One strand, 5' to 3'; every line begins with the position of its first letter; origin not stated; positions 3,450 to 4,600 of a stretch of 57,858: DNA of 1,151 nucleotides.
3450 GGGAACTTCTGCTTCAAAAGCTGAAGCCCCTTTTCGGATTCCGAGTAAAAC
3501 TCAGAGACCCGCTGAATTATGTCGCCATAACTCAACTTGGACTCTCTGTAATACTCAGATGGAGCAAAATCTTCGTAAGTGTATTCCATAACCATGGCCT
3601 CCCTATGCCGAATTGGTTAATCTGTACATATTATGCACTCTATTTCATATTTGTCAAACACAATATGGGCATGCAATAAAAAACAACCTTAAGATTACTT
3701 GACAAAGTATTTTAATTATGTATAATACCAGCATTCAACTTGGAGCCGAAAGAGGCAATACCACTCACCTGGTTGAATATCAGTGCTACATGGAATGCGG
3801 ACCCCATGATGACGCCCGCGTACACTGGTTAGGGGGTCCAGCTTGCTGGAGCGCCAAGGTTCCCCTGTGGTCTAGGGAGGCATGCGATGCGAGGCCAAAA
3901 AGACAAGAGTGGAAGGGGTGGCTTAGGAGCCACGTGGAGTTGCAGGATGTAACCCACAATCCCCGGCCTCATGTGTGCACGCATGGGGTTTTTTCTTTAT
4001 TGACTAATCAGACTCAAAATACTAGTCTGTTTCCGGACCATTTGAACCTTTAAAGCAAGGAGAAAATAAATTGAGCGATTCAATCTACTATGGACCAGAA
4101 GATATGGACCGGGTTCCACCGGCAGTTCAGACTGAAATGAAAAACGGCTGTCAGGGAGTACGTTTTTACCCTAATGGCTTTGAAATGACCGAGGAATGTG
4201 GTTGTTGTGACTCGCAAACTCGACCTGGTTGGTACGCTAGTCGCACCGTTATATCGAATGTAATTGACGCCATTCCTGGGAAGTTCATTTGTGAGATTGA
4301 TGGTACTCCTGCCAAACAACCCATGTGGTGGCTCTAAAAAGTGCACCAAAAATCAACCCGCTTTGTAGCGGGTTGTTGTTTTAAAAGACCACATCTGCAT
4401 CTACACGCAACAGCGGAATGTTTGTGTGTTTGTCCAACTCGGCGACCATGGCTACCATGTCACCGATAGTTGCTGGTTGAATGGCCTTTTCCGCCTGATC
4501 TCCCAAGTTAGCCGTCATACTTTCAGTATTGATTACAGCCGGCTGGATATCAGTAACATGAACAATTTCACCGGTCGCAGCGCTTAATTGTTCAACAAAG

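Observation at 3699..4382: Promoter-to-terminator GC-rich structured RNA (about 260 nt) upstream of a Cys-rich 88-aa ORF: candidate unclassified riboswitch or ncRNA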

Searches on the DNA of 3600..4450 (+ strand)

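Call 4: search_rna_families(source=window, start=3600, end=4450, threshold=evalue, max_evalue=10, show_alignments=4)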
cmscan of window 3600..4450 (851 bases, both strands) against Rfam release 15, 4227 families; matches with E-value up to 10: 8.
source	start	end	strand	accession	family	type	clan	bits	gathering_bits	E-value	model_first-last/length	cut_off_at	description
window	4271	4383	+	RF02713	MCS4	Gene; sRNA;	-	22.1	56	1.3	1-123/123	no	Mycoplasma sRNA MCS4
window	4292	4381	+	RF00513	Trp_leader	Cis-reg; leader;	-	20.3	41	0.21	1-100/100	no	Tryptophan operon leader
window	3638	3763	-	RF00396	SNORA13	Gene; snRNA; snoRNA; HACA-box;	CL00028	20.1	53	0.82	1-134/134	no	Small nucleolar RNA SNORA13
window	4316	4391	+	RF02621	BSnc120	Gene; sRNA;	-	19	114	0.24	1-88/88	no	Brucella sRNA 120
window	4348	4442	-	RF00513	Trp_leader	Cis-reg; leader;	-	18.1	41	0.82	1-100/100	no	Tryptophan operon leader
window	3945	4042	-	RF00322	SNORA31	Gene; snRNA; snoRNA; HACA-box;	-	17.8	40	1.7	1-130/130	no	Small nucleolar RNA SNORA31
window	4077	4109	-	RF01348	CRISPR-DR38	Gene; CRISPR;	-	17.8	44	4.5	1-35/35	no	CRISPR RNA direct repeat element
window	4257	4376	+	RF00624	P9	Gene;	-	17.1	43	0.62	1-74/74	no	Pseudomonas sRNA P9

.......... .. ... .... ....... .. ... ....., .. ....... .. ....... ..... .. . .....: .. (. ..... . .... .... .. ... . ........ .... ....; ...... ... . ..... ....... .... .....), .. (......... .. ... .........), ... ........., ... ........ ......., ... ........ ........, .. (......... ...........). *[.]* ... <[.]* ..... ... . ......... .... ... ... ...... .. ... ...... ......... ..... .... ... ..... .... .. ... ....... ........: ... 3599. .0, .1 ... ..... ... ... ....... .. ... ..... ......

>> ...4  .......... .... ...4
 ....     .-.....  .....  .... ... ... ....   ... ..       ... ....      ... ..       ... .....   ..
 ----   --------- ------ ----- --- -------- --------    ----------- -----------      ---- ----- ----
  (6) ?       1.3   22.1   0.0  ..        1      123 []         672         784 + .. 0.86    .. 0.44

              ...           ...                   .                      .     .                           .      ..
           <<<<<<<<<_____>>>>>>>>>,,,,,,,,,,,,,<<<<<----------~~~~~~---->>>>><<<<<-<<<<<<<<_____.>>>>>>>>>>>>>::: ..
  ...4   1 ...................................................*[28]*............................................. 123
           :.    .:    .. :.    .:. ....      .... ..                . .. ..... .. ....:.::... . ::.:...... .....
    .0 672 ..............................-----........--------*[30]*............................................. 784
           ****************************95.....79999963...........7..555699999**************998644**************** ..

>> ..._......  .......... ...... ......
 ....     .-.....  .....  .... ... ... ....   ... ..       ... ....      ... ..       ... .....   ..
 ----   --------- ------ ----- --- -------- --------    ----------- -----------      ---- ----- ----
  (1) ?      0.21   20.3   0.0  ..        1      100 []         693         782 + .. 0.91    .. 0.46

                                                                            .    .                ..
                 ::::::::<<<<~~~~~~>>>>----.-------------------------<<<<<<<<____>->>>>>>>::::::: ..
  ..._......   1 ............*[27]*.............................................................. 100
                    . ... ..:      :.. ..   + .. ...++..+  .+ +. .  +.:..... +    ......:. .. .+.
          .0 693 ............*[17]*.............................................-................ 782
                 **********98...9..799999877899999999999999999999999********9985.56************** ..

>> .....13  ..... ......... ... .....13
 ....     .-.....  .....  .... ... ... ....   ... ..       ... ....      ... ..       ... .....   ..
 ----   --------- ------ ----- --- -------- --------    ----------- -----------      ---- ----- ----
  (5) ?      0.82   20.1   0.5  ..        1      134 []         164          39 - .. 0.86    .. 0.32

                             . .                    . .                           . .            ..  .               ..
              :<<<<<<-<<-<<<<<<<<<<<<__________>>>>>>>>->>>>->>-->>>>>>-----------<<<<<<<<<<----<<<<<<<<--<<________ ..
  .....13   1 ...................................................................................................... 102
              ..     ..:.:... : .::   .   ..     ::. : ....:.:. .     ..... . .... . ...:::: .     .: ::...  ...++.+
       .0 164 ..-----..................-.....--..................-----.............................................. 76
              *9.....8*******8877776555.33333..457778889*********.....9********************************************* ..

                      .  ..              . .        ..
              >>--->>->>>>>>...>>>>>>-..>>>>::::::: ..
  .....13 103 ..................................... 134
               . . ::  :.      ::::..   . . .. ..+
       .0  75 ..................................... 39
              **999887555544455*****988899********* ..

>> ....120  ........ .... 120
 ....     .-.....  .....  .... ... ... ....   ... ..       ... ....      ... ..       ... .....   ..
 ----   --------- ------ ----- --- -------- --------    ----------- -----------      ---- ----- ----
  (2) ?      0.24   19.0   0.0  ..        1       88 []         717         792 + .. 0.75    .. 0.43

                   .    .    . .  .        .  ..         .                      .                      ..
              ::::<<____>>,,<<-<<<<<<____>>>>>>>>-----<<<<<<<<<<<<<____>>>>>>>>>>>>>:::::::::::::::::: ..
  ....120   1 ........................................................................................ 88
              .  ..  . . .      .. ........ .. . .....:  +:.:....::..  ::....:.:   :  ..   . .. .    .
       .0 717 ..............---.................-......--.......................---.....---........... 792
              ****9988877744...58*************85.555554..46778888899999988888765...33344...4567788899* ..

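Call 18: search_dna_similar(query=window:3690-4400:+, collection=phages, mode=distant, max_evalue=1)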
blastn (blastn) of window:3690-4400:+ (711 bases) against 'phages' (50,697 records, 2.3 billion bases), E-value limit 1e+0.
Records with a match: 1; places in all: 1; records where one place covers at least 80% of the query: 0.
Best place of each record, by identity: 80-90% 1.
By first word of the organism name: Escherichia 1.
By host as written in the record: Escherichia coli 1.
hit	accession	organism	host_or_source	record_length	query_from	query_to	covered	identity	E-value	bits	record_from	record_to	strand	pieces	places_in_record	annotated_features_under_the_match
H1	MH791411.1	Escherichia phage Ecwhy_1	Escherichia coli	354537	1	38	5%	84.2%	2e-1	43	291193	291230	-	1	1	hypothetical protein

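Call 54: search_dna_similar(query=window:3690-4400:+, collection=plasmids, mode=distant, max_evalue=1)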
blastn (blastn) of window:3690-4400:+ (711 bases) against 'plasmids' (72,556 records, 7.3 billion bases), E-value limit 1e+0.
No match.

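Call 78: search_rna_families(source=window, start=3727, end=3996, threshold=evalue, max_evalue=10, show_alignments=3)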
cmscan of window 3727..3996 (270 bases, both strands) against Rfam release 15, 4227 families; matches with E-value up to 10: 1.
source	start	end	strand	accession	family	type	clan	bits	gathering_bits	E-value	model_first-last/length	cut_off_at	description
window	3799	3840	-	RF04221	HCV_SL669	Cis-reg;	-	12.9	80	9.6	1-80/80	no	SL669 non-coding RNA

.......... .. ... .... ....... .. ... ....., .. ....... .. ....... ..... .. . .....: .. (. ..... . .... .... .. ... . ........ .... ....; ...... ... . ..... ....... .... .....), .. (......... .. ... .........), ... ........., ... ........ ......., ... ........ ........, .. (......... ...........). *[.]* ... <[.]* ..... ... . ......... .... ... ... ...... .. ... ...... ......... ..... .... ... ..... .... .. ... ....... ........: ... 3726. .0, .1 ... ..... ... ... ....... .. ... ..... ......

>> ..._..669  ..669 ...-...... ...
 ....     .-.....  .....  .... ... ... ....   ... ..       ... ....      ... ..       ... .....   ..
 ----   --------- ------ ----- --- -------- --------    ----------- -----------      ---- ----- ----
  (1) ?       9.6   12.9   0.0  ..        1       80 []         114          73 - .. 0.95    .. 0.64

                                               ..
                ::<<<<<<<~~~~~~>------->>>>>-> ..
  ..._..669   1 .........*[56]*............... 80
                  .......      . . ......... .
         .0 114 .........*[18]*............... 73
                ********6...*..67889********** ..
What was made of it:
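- On Any Rfam 15 family (including cobalamin, T-box, TPP, RNase P, tmRNA, SRP, 6S, CsrB/Rsm): Calls 4 and 78 (E<=10, lax filters, down to the isolated 270 nt) gave no plus-strand match in 3727-3996.
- No Rfam aptamer class matches, even at E<=10 on the isolated 270 nt (calls 4, 78).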

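Call 96: build_rna_model(alignment_id=A4, structure=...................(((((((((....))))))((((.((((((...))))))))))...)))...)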
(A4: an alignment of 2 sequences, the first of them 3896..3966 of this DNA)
Model R1 built from alignment A4 (2 sequences, 71 columns); structure: as given.
model positions 71; base pairs 19; branch points 1; effective number of sequences 1.09; information 0.793 bits per position. Calibrated on 0.2 Mb of random sequence (short: E-values are rough).
structure used (alignment columns):
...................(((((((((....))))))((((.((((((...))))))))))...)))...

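Call 97: search_with_rna_model(model_id=R1, sources=[window, L012, L016, L017, L020, L021, L024, L007, L008, L009, L010, L011], max_evalue=10)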
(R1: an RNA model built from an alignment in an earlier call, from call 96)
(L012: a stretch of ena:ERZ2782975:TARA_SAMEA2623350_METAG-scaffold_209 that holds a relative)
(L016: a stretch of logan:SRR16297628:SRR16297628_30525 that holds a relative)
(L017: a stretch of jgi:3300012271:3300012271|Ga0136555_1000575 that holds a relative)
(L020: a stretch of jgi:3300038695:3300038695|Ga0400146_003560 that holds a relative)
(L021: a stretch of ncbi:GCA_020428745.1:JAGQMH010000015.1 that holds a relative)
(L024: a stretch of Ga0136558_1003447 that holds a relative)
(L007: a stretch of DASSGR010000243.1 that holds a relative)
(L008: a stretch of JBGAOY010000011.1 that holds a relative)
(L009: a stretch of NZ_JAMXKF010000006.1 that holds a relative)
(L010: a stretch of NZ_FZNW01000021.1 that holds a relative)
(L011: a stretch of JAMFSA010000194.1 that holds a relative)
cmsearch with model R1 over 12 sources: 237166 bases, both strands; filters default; matches with E-value up to 10: 3.
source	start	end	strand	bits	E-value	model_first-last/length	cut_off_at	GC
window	3896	3966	+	106.9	3.3e-24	1-71/71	no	0.55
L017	5770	5797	-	12.9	0.94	1-71/71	no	0.43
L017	3161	3192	+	9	9.1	1-71/71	no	0.5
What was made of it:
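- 3915..3964 (+): 3' domain: GGG/CCC closing helix around two hairpins, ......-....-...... and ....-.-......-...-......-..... Both loops expose GGA. A covariance model of this domain finds no second copy in 237 kb (calls 96, 97).
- Tried and rejected: A covariance model of the 3' domain was run on 237 kb and matched only itself (calls 96, 97).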
